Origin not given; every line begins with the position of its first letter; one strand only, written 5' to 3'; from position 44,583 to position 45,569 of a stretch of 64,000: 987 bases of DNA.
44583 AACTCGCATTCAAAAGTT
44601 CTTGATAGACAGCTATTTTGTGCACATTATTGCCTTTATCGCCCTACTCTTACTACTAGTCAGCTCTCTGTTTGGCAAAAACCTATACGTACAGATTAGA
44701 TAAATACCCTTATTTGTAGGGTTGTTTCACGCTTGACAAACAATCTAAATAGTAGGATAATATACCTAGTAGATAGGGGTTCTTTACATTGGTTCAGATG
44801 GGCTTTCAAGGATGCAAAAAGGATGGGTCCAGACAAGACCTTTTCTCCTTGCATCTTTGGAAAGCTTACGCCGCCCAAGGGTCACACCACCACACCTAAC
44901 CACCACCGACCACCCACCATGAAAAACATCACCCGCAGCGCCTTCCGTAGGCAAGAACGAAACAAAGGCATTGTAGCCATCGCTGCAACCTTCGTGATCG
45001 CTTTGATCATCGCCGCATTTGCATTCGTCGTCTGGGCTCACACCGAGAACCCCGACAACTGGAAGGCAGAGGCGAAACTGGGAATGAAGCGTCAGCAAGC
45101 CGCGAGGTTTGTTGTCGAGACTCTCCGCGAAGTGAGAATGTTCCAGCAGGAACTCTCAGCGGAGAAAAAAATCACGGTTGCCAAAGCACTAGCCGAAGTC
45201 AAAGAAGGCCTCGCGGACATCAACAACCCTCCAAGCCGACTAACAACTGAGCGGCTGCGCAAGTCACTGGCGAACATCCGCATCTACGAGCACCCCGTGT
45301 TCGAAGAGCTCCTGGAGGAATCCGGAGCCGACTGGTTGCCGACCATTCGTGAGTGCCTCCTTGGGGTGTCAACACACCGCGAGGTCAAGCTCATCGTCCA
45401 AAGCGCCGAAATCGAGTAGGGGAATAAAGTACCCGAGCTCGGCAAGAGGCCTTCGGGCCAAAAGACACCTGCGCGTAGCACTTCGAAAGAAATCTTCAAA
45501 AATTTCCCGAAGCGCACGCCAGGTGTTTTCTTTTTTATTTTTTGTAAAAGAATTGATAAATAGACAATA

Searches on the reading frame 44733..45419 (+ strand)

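Call 45: search_protein_families(library=pfam, max_evalue=0.01, proteins=[window:44733-45419:+])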
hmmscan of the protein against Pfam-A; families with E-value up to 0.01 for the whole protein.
window:44733-45419:+ (228 aa): 1 family
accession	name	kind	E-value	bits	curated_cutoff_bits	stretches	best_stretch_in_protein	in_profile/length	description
PF23906.1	DUF7248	-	0.0057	17.1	27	1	71-104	3-36/58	Family of unknown function (DUF7248)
